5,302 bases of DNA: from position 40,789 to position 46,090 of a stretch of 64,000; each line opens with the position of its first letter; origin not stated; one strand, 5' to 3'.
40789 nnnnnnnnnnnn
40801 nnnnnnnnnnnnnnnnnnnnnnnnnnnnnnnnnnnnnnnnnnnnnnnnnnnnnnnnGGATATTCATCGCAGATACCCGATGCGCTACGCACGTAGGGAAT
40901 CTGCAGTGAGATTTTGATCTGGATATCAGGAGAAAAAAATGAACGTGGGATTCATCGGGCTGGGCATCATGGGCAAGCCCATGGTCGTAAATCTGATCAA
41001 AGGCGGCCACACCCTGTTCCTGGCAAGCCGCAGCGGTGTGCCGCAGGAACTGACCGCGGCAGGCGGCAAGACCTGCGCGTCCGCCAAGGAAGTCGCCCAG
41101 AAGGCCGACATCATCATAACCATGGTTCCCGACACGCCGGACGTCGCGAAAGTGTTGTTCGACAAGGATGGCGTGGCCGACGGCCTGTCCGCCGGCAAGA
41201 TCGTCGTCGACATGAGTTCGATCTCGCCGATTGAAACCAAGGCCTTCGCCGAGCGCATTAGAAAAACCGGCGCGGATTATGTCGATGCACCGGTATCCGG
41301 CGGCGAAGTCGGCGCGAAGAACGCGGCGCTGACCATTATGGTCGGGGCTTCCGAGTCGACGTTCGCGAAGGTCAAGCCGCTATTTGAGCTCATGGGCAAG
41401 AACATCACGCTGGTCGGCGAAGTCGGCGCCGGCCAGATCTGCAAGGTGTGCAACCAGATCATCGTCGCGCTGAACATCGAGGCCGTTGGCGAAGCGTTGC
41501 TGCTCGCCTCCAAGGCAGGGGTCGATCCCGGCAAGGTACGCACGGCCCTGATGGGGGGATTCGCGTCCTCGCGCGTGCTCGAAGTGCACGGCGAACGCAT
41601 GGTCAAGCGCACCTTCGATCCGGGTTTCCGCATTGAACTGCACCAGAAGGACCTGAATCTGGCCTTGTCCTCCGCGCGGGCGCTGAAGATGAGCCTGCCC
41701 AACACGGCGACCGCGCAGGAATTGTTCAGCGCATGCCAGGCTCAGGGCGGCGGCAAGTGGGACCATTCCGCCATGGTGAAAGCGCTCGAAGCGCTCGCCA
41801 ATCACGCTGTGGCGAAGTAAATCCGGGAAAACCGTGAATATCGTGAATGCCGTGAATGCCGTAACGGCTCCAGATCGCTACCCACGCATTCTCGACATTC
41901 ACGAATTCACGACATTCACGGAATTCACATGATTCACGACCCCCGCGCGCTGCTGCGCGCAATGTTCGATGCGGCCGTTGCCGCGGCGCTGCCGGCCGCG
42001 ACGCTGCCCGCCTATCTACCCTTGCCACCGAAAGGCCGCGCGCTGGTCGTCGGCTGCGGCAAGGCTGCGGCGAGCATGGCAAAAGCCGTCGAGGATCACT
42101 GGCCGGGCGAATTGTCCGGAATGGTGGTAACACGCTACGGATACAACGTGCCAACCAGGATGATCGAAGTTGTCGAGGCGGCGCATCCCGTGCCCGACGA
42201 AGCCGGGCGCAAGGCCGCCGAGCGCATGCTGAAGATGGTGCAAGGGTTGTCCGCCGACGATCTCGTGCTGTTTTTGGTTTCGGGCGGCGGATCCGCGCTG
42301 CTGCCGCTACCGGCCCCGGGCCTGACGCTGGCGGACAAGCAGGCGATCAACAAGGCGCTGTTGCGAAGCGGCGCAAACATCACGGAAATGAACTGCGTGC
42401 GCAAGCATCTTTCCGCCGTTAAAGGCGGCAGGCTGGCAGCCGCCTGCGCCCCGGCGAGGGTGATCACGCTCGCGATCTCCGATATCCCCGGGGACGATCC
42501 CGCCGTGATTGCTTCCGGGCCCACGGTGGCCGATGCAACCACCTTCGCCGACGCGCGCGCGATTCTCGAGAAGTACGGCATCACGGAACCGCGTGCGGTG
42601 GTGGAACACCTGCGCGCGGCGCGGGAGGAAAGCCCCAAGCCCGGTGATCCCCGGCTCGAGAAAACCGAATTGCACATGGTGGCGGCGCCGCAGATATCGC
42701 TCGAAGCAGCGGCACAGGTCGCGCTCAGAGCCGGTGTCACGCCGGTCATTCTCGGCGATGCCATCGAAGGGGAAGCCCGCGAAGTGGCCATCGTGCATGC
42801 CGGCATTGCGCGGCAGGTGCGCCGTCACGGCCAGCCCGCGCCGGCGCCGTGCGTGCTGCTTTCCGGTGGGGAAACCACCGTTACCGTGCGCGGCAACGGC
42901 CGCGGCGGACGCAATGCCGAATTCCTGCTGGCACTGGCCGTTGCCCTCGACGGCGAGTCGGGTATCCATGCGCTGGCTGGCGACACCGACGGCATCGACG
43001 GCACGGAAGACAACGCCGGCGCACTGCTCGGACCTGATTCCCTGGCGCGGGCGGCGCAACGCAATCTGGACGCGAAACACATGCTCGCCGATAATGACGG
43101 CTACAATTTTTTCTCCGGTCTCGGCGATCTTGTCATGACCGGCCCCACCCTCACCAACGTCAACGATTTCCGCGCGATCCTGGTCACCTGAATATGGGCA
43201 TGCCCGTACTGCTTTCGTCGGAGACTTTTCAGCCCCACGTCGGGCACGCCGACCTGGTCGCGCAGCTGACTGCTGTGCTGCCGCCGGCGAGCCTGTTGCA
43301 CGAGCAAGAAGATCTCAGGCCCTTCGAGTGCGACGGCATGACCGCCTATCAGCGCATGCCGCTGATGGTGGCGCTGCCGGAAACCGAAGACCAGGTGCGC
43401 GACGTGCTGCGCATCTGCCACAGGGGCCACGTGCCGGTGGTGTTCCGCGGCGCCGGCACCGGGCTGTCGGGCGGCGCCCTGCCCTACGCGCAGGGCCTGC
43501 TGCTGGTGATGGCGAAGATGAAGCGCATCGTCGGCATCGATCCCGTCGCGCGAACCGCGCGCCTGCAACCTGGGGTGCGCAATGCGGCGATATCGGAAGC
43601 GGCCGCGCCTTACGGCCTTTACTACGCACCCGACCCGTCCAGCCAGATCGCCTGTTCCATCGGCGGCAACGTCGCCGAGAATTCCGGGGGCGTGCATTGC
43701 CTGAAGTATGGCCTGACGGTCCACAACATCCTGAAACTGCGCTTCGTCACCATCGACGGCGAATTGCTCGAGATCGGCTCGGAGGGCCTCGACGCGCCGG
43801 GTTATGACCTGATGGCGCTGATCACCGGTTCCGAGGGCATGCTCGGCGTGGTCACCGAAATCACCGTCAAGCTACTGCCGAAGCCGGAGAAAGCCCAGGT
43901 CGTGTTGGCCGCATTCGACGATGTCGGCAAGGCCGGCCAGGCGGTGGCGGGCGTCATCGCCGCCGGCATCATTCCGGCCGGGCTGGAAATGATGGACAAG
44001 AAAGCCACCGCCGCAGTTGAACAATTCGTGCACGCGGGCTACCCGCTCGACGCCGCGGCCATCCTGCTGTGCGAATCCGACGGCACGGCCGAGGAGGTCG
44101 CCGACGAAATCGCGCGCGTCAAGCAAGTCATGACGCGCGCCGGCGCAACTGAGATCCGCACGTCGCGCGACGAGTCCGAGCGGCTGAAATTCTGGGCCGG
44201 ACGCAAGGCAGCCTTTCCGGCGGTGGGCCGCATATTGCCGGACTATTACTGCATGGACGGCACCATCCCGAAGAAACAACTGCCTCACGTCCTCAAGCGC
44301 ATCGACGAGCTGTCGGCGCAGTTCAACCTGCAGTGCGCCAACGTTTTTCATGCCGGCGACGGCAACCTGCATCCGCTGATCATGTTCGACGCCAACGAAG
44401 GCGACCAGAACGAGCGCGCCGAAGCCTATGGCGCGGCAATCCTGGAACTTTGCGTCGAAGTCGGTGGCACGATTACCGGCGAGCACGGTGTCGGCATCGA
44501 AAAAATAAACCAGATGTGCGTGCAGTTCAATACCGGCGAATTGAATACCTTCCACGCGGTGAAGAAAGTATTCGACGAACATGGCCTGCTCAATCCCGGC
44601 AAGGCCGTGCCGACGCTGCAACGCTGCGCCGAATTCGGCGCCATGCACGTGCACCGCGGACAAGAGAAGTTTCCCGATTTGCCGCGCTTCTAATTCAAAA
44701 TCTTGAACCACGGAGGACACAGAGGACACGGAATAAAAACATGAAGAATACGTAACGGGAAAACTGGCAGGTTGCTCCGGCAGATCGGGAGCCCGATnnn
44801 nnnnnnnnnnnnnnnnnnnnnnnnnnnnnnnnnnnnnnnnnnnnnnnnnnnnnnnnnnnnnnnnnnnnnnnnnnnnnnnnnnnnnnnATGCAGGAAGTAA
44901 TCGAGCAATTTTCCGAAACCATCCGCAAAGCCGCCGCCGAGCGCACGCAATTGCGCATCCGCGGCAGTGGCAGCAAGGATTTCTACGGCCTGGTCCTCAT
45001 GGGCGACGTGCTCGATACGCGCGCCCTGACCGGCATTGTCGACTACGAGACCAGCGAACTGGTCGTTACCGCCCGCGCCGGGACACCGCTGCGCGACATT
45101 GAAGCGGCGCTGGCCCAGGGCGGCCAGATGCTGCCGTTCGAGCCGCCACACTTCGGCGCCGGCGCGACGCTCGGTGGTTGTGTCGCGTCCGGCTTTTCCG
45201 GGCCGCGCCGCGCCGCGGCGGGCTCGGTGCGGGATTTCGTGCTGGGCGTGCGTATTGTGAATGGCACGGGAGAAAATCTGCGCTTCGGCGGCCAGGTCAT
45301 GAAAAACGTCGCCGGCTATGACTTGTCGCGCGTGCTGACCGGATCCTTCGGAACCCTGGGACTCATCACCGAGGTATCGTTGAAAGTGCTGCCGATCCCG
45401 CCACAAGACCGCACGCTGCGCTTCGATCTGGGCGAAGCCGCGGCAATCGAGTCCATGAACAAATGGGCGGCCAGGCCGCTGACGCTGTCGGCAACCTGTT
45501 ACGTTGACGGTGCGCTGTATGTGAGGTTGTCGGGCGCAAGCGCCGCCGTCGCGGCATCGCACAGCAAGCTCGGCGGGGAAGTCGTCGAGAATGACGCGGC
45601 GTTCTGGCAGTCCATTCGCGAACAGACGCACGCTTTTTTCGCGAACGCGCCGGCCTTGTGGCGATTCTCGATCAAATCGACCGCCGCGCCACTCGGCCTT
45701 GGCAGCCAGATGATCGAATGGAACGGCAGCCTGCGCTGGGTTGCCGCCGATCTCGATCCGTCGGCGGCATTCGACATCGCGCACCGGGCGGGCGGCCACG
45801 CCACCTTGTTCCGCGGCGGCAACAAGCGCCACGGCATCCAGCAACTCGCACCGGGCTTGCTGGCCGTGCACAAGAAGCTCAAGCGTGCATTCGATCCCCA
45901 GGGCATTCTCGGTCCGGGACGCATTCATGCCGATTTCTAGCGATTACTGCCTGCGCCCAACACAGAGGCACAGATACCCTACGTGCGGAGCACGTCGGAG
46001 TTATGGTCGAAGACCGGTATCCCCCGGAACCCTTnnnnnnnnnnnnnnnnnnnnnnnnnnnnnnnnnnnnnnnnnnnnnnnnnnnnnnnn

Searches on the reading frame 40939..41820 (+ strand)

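Call 9: search_protein_families(library=pfam, proteins=[window:40939-41820:+], max_evalue=0.01)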
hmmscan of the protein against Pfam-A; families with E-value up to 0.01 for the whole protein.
window:40939-41820:+ (293 aa): 5 families
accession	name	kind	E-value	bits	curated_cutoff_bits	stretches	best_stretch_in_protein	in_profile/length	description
PF03446.21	NAD_binding_2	-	5.9e-50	169.9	21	1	2-160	1-161/161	NAD binding domain of 6-phosphogluconate dehydrogenase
PF14833.11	NAD_binding_11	-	8e-43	146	30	1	163-283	1-122/122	NAD-binding of NADP-dependent 3-hydroxyisobutyrate dehydrogenase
PF03807.23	F420_oxidored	-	3.6e-08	34.3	21.6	1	3-93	2-92/94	NADP oxidoreductase coenzyme F420-dependent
PF02826.25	2-Hacid_dh_C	-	1.4e-05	25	25.1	1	2-73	38-109/178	D-isomer specific 2-hydroxyacid dehydrogenase, NAD binding domain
PF07991.19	KARI_N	-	0.0001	22.4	20.6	1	3-89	7-91/165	Acetohydroxy acid isomeroreductase, NADPH-binding domain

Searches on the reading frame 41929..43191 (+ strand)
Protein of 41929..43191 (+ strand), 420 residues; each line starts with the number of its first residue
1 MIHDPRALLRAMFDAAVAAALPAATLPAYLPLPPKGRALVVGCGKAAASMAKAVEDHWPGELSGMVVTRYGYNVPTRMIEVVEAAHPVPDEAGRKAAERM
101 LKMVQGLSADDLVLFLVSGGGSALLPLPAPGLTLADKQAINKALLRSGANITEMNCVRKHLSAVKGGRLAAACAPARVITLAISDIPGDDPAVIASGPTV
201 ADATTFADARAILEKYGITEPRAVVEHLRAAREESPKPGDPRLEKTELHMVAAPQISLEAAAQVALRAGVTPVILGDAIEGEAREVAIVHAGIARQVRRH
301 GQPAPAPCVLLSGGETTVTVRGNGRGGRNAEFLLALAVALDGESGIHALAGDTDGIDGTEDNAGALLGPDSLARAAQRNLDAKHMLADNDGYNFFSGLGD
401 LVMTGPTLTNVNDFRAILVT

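Call 9: search_protein_families(library=pfam, proteins=[window:41929-43191:+], max_evalue=0.01)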
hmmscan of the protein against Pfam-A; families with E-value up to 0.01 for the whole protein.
window:41929-43191:+ (420 aa): 2 families
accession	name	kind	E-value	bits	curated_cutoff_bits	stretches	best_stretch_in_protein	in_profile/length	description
PF13660.11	DUF4147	-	5.8e-91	304.6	23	1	9-229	2-234/234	Domain of unknown function (DUF4147)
PF05161.18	MOFRL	-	1.3e-37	128.6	28.3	1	308-413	1-106/106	MOFRL family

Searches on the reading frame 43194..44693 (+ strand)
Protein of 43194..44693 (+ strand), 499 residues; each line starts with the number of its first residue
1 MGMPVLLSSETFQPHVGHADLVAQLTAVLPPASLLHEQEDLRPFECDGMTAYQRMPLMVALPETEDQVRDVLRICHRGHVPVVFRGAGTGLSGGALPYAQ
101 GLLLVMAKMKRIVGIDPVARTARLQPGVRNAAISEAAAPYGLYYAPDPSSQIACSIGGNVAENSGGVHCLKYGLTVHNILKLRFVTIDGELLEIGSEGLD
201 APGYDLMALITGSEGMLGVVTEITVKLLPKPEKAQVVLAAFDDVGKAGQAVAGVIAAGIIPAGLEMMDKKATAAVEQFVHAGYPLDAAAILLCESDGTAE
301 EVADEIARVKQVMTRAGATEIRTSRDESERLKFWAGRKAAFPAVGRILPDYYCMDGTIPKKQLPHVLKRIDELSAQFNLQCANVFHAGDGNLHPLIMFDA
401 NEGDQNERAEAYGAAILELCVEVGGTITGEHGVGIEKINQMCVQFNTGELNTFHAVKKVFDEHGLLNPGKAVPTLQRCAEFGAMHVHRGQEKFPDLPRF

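Call 9: search_protein_families(library=pfam, proteins=[window:43194-44693:+], max_evalue=0.01)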
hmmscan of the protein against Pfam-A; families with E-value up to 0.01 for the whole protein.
window:43194-44693:+ (499 aa): 2 families
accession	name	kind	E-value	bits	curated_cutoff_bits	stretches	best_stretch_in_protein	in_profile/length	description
PF02913.24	FAD-oxidase_C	-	9.9e-67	225.7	21.2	1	230-470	1-247/248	FAD linked oxidases, C-terminal domain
PF01565.28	FAD_binding_4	-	8.8e-39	132.8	26.4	1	56-194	1-138/139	FAD binding domain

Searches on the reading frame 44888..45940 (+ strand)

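Call 9: search_protein_families(library=pfam, proteins=[window:44888-45940:+], max_evalue=0.01)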
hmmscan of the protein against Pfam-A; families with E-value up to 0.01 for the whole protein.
window:44888-45940:+ (350 aa): 2 families
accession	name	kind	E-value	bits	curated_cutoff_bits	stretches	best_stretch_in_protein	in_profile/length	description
PF01565.28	FAD_binding_4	-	1.3e-22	80.4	26.4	1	5-133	10-138/139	FAD binding domain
PF02913.24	FAD-oxidase_C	-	0.00041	20.6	21.2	1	320-345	222-247/248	FAD linked oxidases, C-terminal domain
